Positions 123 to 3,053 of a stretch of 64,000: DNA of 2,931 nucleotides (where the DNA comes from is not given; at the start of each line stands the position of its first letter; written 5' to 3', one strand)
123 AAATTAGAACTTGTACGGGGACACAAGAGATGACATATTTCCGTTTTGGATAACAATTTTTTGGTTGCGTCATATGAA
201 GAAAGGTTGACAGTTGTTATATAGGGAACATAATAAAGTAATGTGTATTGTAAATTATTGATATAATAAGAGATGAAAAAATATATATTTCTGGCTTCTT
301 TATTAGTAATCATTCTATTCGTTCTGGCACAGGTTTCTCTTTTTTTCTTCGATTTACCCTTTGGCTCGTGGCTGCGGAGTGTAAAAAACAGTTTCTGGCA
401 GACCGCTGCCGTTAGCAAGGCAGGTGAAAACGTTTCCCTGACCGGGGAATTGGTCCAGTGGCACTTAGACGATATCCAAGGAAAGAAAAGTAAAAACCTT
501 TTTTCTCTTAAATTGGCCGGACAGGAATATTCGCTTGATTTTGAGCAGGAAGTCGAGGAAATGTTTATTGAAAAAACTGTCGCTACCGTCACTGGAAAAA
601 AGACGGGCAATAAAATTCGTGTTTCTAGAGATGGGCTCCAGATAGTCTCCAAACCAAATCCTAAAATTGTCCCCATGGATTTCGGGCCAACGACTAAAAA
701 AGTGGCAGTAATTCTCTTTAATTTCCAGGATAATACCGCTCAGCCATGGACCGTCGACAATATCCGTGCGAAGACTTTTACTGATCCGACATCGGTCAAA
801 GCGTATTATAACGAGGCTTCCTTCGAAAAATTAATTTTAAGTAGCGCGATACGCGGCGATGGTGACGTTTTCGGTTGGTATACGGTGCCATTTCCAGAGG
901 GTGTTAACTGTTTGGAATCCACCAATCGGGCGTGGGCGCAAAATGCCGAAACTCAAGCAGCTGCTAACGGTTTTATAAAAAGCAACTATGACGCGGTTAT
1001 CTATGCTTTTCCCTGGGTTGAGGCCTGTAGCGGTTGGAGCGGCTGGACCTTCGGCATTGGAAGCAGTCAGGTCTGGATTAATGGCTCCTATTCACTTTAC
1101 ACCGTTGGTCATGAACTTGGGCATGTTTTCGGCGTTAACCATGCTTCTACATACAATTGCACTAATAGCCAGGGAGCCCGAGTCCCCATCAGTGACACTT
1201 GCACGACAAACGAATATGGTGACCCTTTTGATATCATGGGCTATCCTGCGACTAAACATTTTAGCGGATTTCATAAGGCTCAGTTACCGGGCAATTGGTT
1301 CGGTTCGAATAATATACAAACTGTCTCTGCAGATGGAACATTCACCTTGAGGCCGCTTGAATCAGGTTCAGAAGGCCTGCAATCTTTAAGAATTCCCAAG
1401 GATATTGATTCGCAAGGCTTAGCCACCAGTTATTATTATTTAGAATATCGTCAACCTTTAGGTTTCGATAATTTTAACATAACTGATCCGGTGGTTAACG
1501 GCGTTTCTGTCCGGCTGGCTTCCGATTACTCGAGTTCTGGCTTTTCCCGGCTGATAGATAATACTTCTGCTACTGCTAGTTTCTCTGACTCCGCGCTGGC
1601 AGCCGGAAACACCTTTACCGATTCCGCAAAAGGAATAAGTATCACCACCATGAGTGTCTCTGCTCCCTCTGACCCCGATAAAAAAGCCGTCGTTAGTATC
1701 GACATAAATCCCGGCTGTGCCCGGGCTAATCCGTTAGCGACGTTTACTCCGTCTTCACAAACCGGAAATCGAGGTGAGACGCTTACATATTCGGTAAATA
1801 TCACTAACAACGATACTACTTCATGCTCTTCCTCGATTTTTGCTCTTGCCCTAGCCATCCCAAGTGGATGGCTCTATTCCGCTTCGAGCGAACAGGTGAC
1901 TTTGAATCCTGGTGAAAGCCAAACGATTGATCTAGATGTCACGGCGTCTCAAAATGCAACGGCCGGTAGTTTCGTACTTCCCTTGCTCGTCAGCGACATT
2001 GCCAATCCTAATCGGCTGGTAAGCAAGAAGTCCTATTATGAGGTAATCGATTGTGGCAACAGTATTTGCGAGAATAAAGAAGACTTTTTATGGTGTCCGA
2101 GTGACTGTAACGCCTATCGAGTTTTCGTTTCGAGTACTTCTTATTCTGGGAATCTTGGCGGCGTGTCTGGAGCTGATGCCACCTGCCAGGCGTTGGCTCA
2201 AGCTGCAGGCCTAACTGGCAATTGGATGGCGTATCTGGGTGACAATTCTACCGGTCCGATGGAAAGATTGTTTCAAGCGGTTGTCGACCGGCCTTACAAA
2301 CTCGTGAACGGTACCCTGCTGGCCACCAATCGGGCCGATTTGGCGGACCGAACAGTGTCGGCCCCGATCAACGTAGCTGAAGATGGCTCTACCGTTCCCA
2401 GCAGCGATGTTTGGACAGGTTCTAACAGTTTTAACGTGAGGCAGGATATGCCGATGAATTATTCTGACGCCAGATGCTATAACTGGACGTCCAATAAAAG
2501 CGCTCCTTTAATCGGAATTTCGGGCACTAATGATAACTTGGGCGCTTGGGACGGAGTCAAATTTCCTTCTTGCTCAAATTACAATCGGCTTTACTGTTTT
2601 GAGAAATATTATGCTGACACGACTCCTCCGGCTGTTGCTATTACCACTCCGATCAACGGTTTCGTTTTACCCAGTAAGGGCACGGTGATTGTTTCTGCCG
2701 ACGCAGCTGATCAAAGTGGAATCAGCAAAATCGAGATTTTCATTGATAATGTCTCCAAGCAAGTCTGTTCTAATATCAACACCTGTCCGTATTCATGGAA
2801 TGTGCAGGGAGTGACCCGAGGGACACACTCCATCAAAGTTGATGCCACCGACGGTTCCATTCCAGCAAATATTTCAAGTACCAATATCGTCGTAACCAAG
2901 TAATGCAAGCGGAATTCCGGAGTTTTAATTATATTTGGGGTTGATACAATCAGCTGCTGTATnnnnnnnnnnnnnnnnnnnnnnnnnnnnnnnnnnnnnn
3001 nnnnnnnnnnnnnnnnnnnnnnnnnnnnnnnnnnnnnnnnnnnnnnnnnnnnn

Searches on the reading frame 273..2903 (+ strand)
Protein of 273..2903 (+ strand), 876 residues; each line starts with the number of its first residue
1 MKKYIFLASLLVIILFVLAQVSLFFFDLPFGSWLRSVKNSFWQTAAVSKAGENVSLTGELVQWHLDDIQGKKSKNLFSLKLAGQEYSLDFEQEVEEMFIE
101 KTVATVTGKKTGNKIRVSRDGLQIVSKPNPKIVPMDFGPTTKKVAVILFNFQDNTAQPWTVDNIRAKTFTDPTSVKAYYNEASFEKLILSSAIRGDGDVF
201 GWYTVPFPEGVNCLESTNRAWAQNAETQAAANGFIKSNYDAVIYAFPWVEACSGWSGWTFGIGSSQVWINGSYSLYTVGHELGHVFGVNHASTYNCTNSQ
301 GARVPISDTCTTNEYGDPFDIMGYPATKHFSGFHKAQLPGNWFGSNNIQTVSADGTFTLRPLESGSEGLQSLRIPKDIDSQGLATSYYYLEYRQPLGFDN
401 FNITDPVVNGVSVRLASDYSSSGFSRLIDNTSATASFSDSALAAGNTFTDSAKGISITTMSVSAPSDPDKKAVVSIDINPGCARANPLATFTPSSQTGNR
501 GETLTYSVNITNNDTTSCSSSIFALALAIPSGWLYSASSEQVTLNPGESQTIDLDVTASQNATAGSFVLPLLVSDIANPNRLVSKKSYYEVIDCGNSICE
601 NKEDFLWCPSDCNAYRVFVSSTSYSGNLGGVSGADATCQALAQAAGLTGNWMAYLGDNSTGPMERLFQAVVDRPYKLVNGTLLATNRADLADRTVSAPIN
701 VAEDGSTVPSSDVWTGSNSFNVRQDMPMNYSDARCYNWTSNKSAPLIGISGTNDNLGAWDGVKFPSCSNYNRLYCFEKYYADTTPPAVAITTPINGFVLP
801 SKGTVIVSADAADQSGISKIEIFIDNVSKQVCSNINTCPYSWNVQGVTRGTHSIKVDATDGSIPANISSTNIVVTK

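Call 3: search_protein_families(library=pfam, proteins=[window:273-2903:+], max_evalue=0.01)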
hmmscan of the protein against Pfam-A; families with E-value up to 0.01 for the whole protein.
window:273-2903:+ (876 aa): 8 families
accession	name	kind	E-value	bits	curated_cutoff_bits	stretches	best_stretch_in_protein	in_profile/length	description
PF17957.7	Big_7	-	3.2e-13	50.5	24.1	1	786-856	1-70/70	Bacterial Ig domain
PF10633.15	NPCBM_assoc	-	1.6e-07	31.8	24.4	1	500-569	3-71/78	NPCBM-associated, NEW3 domain of alpha-galactosidase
PF07588.17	DUF1554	-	1.2e-06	28.8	27.5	1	622-752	2-132/136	Protein of unknown function (DUF1554)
PF13688.12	Reprolysin_5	-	4.1e-05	24.3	27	1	242-312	131-171/196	Metallo-peptidase family M12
PF06280.18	fn3_5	-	0.0026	18.9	27.6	0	497-567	19-91/112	Fn3-like domain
PF06482.17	Endostatin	-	0.0051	16.9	29.4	0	622-656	8-42/170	Collagenase NC10 and Endostatin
PF13583.11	Reprolysin_4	-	0.007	16.5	22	0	272-298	135-159/203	Metallo-peptidase family M12B Reprolysin-like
PF08522.16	BT_3987-like_N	-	0.0094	17.1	25.9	0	527-578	66-118/120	BT_3987-like, N-terminal domain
